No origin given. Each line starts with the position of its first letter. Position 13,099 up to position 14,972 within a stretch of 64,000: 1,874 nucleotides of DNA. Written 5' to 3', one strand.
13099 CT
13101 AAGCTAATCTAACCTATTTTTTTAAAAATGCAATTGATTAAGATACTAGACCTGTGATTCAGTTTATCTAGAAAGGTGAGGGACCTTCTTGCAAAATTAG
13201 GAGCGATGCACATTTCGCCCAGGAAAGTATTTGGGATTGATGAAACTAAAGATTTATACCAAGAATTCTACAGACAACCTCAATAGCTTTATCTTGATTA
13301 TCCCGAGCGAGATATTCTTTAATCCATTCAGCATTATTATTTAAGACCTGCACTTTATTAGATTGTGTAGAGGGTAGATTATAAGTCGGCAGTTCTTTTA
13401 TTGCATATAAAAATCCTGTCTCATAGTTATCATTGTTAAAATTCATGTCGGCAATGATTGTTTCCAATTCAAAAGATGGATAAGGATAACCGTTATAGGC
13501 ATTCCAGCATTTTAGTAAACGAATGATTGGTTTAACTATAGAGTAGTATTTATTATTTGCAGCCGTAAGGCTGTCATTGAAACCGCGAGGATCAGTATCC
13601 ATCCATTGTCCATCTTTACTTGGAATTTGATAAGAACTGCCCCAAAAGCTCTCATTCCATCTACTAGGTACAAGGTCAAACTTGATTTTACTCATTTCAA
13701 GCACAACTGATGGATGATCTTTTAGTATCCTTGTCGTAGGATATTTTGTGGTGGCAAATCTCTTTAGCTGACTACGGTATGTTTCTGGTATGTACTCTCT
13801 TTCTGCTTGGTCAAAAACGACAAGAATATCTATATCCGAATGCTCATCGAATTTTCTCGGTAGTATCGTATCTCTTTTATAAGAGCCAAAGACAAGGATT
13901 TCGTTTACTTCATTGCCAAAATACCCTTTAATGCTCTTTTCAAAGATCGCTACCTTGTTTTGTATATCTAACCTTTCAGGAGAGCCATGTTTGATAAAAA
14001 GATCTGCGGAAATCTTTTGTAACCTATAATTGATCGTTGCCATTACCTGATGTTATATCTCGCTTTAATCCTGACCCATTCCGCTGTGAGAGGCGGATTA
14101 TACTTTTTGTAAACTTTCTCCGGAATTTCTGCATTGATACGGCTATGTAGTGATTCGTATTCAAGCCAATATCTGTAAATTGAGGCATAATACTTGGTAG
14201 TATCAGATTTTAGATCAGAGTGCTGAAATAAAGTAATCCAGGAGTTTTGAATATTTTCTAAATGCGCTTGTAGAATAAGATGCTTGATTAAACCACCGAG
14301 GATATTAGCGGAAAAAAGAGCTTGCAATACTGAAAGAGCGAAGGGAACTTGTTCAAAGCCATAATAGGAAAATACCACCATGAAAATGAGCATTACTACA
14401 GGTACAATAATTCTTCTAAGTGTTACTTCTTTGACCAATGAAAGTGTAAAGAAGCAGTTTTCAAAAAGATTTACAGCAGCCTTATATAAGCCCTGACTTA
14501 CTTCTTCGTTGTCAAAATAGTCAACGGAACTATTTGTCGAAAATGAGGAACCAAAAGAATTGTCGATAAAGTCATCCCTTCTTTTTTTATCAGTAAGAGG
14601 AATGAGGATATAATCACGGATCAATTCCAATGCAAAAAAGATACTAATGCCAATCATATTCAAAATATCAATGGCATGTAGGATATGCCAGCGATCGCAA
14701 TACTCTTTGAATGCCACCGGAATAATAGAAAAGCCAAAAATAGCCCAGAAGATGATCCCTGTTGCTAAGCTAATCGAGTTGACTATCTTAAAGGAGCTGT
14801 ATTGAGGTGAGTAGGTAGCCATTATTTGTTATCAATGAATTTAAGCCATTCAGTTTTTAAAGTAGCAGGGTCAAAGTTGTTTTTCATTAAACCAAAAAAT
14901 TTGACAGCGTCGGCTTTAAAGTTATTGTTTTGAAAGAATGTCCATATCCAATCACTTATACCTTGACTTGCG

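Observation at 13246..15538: CBASS-like operon with two CD-NTase-like enzymes flanking a 4-TM effector; one has Asp-to-Asn at the third catalytic site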

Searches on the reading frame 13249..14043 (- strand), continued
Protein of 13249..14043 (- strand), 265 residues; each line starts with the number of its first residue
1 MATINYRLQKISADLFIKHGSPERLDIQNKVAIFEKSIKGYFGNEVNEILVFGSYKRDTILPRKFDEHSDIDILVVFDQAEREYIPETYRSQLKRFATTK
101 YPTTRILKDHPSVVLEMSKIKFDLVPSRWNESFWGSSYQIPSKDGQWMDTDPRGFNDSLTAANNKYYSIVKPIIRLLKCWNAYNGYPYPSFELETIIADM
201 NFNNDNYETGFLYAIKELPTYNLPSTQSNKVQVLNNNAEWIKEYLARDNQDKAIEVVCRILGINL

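Call 85: fold_search(model_id=the predicted structure, library=pdb)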
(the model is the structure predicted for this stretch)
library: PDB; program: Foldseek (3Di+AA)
matches with E <= 10: 540; with E <= 0.001: 166
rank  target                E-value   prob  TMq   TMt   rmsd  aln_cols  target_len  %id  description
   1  6p8u_A                2.9e-13  1.00  0.75  0.67   4.6       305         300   17  Structure of P. aeruginosa ATCC27853 CdnD:HORMA2:Peptide 1 complex (released 2019-12-25)
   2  6p82_A                7.1e-13  1.00  0.80  0.71   4.4       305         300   16  Structure of P. aeruginosa ATCC27853 CdnD, Apo form 1 (released 2019-12-25)
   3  6p8j_A                2.7e-12  1.00  0.79  0.71   3.8       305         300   17  Structure of P. aeruginosa ATCC27853 CdnD D62N/D64N mutant bound to ATP (released 2019-12-25)
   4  6p82_B                3.0e-12  1.00  0.80  0.71   3.7       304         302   18  Structure of P. aeruginosa ATCC27853 CdnD, Apo form 1 (released 2019-12-25)
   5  6p82_D                9.3e-12  1.00  0.79  0.70   3.7       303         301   18  Structure of P. aeruginosa ATCC27853 CdnD, Apo form 1 (released 2019-12-25)
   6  7ljo                  3.8e-11  1.00  0.81  0.75   4.1       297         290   14  Structure of the Bacteroides fragilis CD-NTase CdnB in complex with ADP (released 2021-06-02)
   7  7ljn_D                1.4e-10  1.00  0.68  0.55   6.7       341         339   14  Structure of the Bradyrhizobium diazoefficiens CD-NTase CdnG in complex with GTP (released 2021-06-02)
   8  8yss                  3.0e-10  1.00  0.74  0.61   5.8       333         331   15  Crystal structure of the apo form of Deinococcus wulumuqiensis CD-NTase DwCdnB (released 2025-01-29)
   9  8ysc                  5.5e-10  1.00  0.75  0.62   5.5       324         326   14  Crystal structure of the Deinococcus wulumuqiensis CD-NTase DwCdnB in complex with ATP (form 1) (released 2025-01-29)
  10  6e0n                  6.2e-10  1.00  0.60  0.59   3.5       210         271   21  Structure of Elizabethkingia meningoseptica CdnE cyclic dinucleotide synthase with GTP and Apcpp (released 2019-02-20)
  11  6e0m                  7.3e-10  1.00  0.60  0.59   3.6       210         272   21  Structure of Elizabethkingia meningoseptica CdnE cyclic dinucleotide synthase (released 2019-02-20)
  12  6e0o_A                7.3e-10  1.00  0.60  0.59   3.5       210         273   21  Structure of Elizabethkingia meningoseptica CdnE cyclic dinucleotide synthase with pppA[3'-5']pA (released 2019-02-20)
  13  7ljn_B                8.2e-10  1.00  0.68  0.56   6.6       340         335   14  Structure of the Bradyrhizobium diazoefficiens CD-NTase CdnG in complex with GTP (released 2021-06-02)
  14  8yse                  8.6e-10  1.00  0.74  0.62   5.5       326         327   14  Crystal structure of the Deinococcus wulumuqiensis CD-NTase DwCdnB in complex with dATP (released 2025-01-29)
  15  7to3_C                9.1e-10  1.00  0.78  0.60   7.1       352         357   12  Structure of Enterobacter cloacae Cap2-CdnD02 2:2 complex (released 2023-01-11)
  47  4u0m_A                1.0e-07  1.00  0.60  0.43  14.4       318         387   13  Structure of the Vibrio cholerae di-nucleotide cyclase (DncV) mutant D193N in complex with ATP, GTP and 5MTHFGLU2 (released 2014-09-17)
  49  4u0m_B                1.4e-07  1.00  0.63  0.45  14.2       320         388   14  Structure of the Vibrio cholerae di-nucleotide cyclase (DncV) mutant D193N in complex with ATP, GTP and 5MTHFGLU2 (released 2014-09-17)
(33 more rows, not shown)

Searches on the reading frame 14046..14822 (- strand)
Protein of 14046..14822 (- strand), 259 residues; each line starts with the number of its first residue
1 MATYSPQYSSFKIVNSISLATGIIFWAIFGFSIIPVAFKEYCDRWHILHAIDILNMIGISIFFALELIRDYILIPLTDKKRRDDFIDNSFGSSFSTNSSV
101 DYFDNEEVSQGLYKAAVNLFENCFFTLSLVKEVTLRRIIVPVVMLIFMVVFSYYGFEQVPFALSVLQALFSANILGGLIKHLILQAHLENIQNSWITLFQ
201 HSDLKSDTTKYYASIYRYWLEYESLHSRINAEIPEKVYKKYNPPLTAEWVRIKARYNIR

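Call 3: search_protein_families(library=pfam, proteins=[window:14046-14822:-], max_evalue=1)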
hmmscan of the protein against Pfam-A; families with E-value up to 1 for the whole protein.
window:14046-14822:- (259 aa): 1 family
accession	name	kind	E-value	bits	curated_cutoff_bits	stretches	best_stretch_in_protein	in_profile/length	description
PF13840.12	ACT_7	-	0.1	12.9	27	0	52-80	29-57/65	ACT domain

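Call 4: search_protein_families(library=padloc, proteins=[window:14046-14822:-], max_evalue=1)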
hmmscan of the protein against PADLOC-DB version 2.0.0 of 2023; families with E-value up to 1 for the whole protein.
window:14046-14822:- (259 aa): 2 families
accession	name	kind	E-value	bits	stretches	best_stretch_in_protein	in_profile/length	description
PDLC00726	Effector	-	1.8e-44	150.1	1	2-259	2-258/258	4TM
PDLC00719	Effector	-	2.1e-35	120.4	1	10-257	11-255/256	4TM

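Call 5: search_protein_families(library=ncbifam, proteins=[window:14046-14822:-], max_evalue=1)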
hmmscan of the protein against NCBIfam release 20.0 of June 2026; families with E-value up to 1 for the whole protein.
window:14046-14822:- (259 aa): 1 family
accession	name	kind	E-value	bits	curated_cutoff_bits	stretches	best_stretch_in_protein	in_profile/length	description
NF005833.0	PRK07737.1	equivalog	0.15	11.1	444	1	204-248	266-309/501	flagellar hook-associated protein 2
